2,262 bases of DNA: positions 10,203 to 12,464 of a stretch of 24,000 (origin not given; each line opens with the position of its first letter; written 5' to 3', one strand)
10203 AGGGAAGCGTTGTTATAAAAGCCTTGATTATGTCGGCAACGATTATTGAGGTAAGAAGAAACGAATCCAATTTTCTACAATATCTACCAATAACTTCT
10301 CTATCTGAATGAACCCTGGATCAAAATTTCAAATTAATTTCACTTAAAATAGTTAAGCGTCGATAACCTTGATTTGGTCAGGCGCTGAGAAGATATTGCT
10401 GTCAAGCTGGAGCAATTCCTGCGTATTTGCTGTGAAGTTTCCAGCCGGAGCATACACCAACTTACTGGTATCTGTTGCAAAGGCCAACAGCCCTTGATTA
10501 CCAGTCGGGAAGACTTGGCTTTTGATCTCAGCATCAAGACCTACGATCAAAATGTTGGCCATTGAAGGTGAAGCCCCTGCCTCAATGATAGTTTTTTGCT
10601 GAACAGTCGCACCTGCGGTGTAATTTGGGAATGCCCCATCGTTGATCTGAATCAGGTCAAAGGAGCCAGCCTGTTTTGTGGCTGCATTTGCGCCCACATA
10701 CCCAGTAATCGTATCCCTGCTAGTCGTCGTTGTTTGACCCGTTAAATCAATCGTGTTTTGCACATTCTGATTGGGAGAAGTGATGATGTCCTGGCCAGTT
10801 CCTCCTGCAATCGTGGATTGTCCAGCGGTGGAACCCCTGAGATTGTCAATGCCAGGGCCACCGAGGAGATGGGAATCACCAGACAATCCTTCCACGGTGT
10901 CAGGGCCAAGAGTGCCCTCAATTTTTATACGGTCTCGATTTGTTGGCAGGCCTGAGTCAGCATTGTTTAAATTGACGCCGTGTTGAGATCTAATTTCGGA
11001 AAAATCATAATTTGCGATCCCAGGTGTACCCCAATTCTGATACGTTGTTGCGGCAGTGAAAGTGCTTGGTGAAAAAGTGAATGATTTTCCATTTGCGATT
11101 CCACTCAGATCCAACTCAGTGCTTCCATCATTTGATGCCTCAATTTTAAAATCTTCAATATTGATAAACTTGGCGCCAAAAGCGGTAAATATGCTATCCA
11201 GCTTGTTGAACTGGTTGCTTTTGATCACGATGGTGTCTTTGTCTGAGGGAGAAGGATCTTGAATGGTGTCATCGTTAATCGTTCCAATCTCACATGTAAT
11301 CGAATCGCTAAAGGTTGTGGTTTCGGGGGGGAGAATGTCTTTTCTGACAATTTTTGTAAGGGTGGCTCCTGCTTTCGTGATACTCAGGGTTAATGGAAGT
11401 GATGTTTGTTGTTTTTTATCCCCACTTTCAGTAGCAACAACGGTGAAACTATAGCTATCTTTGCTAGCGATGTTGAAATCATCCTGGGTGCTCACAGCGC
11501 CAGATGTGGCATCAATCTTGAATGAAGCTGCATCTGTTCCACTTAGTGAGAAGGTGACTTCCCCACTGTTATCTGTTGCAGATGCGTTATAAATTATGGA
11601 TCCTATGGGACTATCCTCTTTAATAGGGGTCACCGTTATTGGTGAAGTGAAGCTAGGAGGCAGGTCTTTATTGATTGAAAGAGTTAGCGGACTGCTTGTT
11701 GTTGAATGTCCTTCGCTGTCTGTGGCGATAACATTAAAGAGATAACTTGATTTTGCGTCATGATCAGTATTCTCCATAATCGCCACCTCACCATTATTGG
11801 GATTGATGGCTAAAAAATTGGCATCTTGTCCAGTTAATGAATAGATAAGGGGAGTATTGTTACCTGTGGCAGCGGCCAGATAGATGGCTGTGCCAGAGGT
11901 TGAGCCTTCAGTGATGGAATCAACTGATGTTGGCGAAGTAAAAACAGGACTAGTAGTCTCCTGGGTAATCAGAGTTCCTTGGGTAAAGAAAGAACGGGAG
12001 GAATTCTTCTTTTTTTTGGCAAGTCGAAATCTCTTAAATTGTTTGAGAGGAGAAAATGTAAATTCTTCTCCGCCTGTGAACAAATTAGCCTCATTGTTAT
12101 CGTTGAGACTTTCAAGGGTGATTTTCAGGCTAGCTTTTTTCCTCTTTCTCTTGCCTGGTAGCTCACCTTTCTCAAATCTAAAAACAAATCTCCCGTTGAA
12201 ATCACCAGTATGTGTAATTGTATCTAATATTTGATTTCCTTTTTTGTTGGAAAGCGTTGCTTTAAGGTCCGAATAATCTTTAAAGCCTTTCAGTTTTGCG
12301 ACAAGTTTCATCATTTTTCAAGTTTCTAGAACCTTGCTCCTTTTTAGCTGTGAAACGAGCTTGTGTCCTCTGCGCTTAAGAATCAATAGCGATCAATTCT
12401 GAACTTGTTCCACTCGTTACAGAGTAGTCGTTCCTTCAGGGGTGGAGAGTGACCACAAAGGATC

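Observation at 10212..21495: An 11.3 kb low-GC island carrying TonB-dependent uptake is inserted inside the CO2-concentrating gene supercluster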

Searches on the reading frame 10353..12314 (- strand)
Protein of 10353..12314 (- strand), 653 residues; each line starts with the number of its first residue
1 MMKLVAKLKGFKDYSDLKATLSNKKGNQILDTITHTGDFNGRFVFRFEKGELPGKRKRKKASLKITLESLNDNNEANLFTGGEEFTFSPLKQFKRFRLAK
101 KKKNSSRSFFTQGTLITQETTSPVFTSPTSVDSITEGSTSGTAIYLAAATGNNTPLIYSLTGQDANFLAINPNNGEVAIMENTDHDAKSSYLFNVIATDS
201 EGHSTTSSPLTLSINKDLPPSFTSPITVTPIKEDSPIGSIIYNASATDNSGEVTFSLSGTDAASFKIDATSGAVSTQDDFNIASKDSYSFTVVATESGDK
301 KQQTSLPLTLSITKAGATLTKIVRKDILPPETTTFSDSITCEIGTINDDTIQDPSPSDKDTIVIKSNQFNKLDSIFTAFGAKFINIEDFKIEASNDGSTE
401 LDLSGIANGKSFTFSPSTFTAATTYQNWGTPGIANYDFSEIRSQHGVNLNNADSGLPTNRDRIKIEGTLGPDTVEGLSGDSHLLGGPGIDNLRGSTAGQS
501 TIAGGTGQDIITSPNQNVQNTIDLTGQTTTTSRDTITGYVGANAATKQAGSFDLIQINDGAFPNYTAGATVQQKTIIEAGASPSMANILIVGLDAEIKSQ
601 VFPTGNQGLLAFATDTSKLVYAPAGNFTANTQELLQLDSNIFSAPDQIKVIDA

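Call 3: search_protein_families(library=pfam, proteins=[window:10353-12314:-])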
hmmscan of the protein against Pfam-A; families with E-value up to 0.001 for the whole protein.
window:10353-12314:- (653 aa): 1 family
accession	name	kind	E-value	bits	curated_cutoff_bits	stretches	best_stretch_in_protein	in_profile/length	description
PF00028.23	Cadherin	-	1.8e-17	63.9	28.8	2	230-312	4-92/93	Cadherin domain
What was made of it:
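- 10353..12314 (-): 653-aa accessory protein with two cadherin repeats (aa ~114-313) and C-terminal RTX-like GGxGxD repeats (aa ~465-545). Probably a secreted or surface Ca2+-binding protein. It is present only in some copies of the island. Pfam Cadherin 1.8e-17 (call 3).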

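Call 7: search_protein_families(library=ncbifam, proteins=[window:10353-12314:-], max_evalue=0.01)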
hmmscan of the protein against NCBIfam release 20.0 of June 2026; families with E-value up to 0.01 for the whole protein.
window:10353-12314:- (653 aa): 0 families

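Call 59: search_solved_structures(query=window:10353-12314:-, max_evalue=0.01)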
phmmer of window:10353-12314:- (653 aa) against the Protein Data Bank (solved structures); distinct sequences matched with E-value up to 0.01: 67 (the best 60 are shown).
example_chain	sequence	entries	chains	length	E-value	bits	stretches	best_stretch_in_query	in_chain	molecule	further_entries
7sz8_A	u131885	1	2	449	1.8e-18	69.6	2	114-308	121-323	Cadherin EGF LAG seven-pass G-type receptor 1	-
5uz8_A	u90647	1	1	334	6.8e-18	67.6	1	120-301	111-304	Cadherin-23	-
8vy2_A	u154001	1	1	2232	7.8e-18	67.4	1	90-300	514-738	Cadherin EGF LAG seven-pass G-type receptor 1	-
5w4t_C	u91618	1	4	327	6e-15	57.9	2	136-313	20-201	Cadherin 23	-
3mvs_A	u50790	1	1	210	9.6e-13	50.6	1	134-306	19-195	Cadherin-23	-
6n2e_C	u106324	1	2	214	1e-12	50.5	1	135-306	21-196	Cadherin-23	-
2wcp_A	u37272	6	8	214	1.1e-12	50.5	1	134-306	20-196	CADHERIN-23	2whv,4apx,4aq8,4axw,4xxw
2wd0_A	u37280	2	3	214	1.2e-12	50.3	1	134-306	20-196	CADHERIN-23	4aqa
4aqe_A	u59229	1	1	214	1.9e-12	49.7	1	134-306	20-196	CADHERIN-23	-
5vt8_B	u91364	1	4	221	3.6e-12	48.7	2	217-301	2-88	Cadherin-23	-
8e51_B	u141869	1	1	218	4.6e-11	45.1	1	136-313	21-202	Cadherin-23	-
7sb6_A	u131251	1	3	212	5.7e-11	44.8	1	136-313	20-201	Cadherin 23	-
6pgw_A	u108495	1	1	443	1.7e-10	43.2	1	105-305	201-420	Protocadherin-19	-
7n4p_A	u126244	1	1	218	4.2e-10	41.9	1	139-313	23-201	Cadherin 23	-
7scm_A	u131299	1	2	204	6.5e-10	41.3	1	136-313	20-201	Cadherin 23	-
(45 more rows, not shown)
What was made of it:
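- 10353..12314 (-): PDB cadherin-23/CELSR hits and a weak CyaA RTX hit (call 59).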
